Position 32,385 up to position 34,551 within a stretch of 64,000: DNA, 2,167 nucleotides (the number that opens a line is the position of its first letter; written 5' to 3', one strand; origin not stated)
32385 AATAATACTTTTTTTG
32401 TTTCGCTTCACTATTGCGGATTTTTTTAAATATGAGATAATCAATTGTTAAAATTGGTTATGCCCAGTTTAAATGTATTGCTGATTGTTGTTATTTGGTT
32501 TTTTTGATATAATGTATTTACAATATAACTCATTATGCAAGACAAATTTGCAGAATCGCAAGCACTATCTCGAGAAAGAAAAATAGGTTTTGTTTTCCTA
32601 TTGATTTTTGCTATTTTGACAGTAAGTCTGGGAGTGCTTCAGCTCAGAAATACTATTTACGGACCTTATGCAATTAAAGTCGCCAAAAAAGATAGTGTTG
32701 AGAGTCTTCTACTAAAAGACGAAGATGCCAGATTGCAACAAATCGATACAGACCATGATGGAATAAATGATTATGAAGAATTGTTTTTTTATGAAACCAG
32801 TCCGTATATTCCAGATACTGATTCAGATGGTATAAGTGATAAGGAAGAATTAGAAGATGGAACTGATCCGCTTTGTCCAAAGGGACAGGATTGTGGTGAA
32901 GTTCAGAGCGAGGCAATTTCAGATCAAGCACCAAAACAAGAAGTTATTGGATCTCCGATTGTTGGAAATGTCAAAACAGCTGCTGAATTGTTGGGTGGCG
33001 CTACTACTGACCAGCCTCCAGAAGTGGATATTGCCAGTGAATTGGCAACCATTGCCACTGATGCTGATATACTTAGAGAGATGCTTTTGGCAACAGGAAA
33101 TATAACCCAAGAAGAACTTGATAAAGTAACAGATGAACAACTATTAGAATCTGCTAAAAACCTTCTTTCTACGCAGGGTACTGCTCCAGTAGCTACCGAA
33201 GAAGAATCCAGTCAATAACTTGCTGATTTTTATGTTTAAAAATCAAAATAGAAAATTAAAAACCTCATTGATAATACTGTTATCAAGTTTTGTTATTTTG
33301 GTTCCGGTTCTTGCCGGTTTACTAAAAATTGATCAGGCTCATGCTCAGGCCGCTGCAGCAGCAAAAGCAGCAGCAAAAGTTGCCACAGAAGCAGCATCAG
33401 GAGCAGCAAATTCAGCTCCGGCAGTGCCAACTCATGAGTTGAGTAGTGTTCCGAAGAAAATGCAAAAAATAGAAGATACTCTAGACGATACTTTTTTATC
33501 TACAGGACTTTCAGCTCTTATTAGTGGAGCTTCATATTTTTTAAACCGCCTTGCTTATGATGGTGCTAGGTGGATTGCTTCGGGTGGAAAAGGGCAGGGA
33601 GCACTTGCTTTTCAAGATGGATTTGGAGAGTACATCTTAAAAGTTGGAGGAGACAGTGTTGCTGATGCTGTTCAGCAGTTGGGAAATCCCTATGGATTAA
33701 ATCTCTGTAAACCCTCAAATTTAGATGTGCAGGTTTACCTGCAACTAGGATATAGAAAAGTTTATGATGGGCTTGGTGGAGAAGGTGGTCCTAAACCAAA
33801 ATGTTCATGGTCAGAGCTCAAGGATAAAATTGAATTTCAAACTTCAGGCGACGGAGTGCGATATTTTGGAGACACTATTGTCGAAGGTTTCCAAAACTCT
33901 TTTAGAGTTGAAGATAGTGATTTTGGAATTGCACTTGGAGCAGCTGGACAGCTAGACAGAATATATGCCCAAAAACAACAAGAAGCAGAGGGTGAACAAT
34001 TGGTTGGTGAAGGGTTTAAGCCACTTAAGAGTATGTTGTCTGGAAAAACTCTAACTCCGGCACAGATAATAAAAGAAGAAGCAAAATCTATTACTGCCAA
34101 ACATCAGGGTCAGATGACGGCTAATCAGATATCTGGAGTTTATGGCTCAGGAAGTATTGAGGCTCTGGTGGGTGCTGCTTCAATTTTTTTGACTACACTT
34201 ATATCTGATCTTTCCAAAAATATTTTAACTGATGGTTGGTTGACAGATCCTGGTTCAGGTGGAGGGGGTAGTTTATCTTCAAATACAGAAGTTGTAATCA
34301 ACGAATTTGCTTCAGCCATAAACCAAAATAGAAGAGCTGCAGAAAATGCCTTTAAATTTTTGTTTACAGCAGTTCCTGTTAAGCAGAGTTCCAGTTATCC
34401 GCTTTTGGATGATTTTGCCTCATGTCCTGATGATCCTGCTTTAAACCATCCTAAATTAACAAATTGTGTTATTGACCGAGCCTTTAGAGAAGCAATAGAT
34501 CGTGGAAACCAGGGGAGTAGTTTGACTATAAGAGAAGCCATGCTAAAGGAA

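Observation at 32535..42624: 3134-aa cysteine-rich giant surface protein co-transcribed with a Ca-binding acidic anchor protein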

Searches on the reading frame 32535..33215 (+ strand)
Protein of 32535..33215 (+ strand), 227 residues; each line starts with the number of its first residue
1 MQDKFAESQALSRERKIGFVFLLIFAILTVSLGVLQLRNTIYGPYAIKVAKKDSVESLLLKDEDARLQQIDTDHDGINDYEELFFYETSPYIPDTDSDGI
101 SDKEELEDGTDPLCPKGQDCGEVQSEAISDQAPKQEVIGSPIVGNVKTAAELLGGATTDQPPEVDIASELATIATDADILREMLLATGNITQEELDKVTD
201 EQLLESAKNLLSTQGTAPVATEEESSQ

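Call 6: search_protein_families(library=pfam, proteins=[window:32535-33215:+], max_evalue=1)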
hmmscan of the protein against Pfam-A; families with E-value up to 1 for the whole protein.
window:32535-33215:+ (227 aa): 1 family
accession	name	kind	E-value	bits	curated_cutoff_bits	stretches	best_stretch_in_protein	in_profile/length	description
PF18884.5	TSP3_bac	-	6.2e-09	36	25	2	94-113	1-20/22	Bacterial TSP3 repeat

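Call 11: search_protein_families(library=ncbifam, proteins=[window:32535-33215:+], max_evalue=1)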
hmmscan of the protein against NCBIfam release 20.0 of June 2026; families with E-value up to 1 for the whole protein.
window:32535-33215:+ (227 aa): 2 families
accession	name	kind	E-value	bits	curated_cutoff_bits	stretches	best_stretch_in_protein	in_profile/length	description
NF047639.1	throspo3_MtsD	equivalog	0.0066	14.6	800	1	69-116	458-504/651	cell-cell cohesion protein MtsD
NF033765.2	gliding_CglD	equivalog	0.0074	14.1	400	1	69-117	175-230/1124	adventurous gliding motility lipoprotein CglD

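Call 75: find_homologous_proteins(query=window:32535-33215:+, max_evalue=0.001)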
Query window:32535-33215:+ (227 aa): 241 proteins with E <= 0.001 among 861 candidates; the best 120 are listed.
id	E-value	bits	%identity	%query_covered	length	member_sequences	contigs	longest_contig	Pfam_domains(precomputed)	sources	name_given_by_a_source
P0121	3.2e-139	479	100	100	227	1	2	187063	PF18884.6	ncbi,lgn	-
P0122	4.5e-62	227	54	95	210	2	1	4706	-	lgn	-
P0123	6.0e-62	227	54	92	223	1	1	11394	-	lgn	-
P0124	7.1e-62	227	53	98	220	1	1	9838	PF18884.6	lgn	-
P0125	6.9e-59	217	48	98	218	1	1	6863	-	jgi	-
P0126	1.6e-58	216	49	96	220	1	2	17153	-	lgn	-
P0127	2.5e-58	215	51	97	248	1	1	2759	PF18884.6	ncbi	-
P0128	2.5e-58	215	53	95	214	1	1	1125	-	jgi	jgi:hypothetical protein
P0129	7.8e-58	214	50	96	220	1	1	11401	PF18884.6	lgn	-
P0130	9.8e-58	213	52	91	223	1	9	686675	PF18884.6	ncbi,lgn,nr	ncbi:MAG: hypothetical protein HYY51_01615 [Candidatus Magasanikbacteria bacterium]|nr:hypothetical 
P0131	1.3e-57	213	49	96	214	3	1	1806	PF18884.6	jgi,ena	-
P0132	2.8e-57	212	48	100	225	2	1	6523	-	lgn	-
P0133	3.9e-55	205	52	86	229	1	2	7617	PF18884.6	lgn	-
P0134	7.2e-55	204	51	93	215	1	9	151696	PF18884.6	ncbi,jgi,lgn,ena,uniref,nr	ncbi:MAG: Fibronectin type III domain protein [Candidatus Magasanikbacteria bacterium GW2011_GWA2_56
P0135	2.2e-54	202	49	90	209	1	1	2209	PF18884.6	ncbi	-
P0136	4.2e-54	201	52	85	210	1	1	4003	PF18884.6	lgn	-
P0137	6.5e-54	201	50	90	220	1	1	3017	PF18884.6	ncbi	-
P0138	9.9e-54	200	51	93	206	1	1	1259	PF18884.6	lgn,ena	-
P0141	6.6e-53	198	50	94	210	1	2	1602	PF18884.6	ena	-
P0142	1.4e-52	197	52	93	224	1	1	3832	PF18884.6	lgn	-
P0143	1.8e-52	196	48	91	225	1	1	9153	PF18884.6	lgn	-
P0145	3.4e-52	195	49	90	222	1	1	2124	PF18884.6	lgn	-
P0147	4.8e-52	195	50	92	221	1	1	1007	PF18884.6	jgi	-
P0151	2.2e-51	193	49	89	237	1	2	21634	PF18884.6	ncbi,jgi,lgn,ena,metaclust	metaclust:\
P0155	4.6e-51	192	46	93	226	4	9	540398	PF18884.6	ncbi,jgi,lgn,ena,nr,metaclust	ncbi:MAG TPA: hypothetical protein DCS29_02735 [Candidatus Magasanikbacteria bacterium]|nr:MAG: hypo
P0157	1.1e-50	190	48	91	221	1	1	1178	PF18884.6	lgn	-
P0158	1.2e-50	190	45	92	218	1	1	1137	PF18884.6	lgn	-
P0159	1.2e-50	190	50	86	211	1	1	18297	PF18884.6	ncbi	-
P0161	1.3e-50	190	49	91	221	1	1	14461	PF18884.6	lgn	-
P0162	1.6e-50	190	49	86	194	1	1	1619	PF18884.6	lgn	-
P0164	2.5e-50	189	48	92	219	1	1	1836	PF18884.6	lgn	-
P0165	3.5e-50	189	47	93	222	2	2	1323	PF18884.6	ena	-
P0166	4.6e-50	188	47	93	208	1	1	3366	PF18884.6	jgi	jgi:hypothetical protein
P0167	5.0e-50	188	49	83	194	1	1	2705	PF18884.6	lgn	-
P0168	5.2e-50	188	51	90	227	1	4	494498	PF18884.6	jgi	-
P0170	5.8e-50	188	46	97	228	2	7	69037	PF18884.6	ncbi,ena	-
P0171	9.3e-50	187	48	93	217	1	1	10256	PF18884.6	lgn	-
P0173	1.2e-49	187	48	90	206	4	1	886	PF18884.6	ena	-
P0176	1.6e-49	186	46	85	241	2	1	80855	PF18884.6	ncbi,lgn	-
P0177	1.7e-49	186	46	90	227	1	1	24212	PF18884.6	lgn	-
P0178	1.8e-49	186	46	91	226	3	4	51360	PF18884.6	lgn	-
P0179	2.1e-49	186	50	90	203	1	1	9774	PF18884.6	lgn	-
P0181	3.3e-49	185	44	92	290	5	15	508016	PF18884.6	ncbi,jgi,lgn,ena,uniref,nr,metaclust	ncbi:MAG: IclR-like protein transcriptional regulator [Candidatus Magasanikbacteria bacterium GW2011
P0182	3.3e-49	185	45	93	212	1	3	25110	PF18884.6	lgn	-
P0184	3.6e-49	185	47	91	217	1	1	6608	PF18884.6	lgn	-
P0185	3.8e-49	185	45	97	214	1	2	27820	PF18884.6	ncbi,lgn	-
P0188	7.5e-49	184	47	91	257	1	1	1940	PF18884.6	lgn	-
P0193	4.1e-48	182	46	93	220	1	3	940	PF18884.6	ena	-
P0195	4.9e-48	182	47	89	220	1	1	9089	PF18884.6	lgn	-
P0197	1.1e-47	181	43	95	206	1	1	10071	PF18884.6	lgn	-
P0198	1.6e-47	180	47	89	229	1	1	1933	PF18884.6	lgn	-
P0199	1.6e-47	180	46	89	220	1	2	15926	PF18884.6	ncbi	-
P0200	1.6e-47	180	46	83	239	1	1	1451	PF18884.6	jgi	jgi:hypothetical protein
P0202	2.1e-47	180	46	96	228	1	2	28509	PF18884.6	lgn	-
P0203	2.3e-47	179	48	86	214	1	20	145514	PF18884.6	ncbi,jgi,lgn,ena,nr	ncbi:MAG: hypothetical protein HOA57_02980 [Candidatus Magasanikbacteria bacterium]|jgi:hypothetical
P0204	2.8e-47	179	45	93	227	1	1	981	PF18884.6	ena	-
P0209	6.4e-47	178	46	92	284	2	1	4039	PF18884.6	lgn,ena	-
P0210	6.7e-47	178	43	93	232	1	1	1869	PF18884.6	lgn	-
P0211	9.0e-47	178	46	92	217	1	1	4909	PF18884.6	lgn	-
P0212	9.1e-47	177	46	95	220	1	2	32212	PF18884.6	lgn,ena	-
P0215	1.1e-46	177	44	91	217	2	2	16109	PF18884.6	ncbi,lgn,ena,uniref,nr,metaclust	ncbi:MAG: hypothetical protein A3C90_03345 [Candidatus Magasanikbacteria bacterium RIFCSPHIGHO2_02_F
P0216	1.1e-46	177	46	89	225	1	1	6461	PF18884.6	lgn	-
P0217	1.2e-46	177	49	90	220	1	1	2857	PF18884.6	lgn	-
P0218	1.2e-46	177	43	92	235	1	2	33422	PF18884.6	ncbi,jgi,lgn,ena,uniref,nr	ncbi:MAG: hypothetical protein COU35_03680 [Candidatus Magasanikbacteria bacterium CG10_big_fil_rev_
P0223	1.9e-46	176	42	92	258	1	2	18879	PF18884.6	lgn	-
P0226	1.9e-46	176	43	93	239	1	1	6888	PF18884.6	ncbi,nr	ncbi:hypothetical protein HY933_00445 [Candidatus Falkowbacteria bacterium]|nr:hypothetical protein 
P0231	3.9e-46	175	47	91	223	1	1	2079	PF18884.6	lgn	-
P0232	4.8e-46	175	45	92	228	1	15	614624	PF18884.6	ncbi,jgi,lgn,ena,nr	ncbi:MAG: hypothetical protein HOE53_03465 [Candidatus Magasanikbacteria bacterium]|jgi:hypothetical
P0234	5.4e-46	175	46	87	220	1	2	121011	PF18884.6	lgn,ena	-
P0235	5.6e-46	175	46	89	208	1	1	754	PF18884.6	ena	-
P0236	9.4e-46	174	43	90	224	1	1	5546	PF18884.6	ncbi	-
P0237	1.2e-45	174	44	94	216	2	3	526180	PF18884.6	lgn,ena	-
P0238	1.4e-45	174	44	95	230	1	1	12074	PF18884.6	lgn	-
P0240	1.8e-45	173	44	91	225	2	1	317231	PF18884.6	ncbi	ncbi:MAG: hypothetical protein WC070_03790 [Candidatus Magasanikbacteria bacterium]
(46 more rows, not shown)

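Call 94: search_protein_families(library=phrogs, proteins=[window:32535-33215:+], max_evalue=0.01)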
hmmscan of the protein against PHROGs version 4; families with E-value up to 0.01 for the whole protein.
window:32535-33215:+ (227 aa): 0 families

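Call 95: search_solved_structures(query=window:32535-33215:+, max_evalue=1, show_alignments=1)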
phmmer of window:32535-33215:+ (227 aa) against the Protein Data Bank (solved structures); distinct sequences matched with E-value up to 1: 4.
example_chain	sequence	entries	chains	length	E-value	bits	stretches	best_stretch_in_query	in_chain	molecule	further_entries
8jft_C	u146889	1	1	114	0.014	18.4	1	37-98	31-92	AcrIIA15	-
8jfo_B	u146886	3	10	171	0.029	17.4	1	38-98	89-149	AcrIIA15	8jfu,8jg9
3qyr_A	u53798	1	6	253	0.42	13.6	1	98-174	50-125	EchA16_2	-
3p85_A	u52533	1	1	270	0.5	13.3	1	97-174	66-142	Enoyl-CoA hydratase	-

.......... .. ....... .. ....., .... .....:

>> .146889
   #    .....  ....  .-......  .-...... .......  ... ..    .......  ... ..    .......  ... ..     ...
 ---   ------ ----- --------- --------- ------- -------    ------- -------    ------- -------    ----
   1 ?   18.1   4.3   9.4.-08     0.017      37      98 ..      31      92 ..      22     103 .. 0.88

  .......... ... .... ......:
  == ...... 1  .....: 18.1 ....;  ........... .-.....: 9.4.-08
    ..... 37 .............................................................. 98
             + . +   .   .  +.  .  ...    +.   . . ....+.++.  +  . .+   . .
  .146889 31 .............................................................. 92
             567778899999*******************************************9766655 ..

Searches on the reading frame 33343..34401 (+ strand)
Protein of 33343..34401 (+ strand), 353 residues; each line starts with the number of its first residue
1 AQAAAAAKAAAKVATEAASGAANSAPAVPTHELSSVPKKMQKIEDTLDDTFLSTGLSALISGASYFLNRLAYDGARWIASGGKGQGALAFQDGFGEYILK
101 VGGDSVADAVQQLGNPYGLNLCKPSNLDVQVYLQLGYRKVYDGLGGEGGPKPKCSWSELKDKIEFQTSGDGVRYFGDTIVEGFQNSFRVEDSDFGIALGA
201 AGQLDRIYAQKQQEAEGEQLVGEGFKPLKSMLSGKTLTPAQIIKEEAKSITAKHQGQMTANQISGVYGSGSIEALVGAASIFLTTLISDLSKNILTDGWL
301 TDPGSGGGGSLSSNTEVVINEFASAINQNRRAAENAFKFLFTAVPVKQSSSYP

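Call 98: search_protein_families(library=pfam, proteins=[window:33343-34401:+], max_evalue=10)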
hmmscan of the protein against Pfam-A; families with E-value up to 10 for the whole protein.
window:33343-34401:+ (353 aa): 1 family
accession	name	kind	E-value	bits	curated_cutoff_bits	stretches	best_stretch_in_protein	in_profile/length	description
PF19608.4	DUF6113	-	0.13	12.4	27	0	185-236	56-107/129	Family of unknown function (DUF6113)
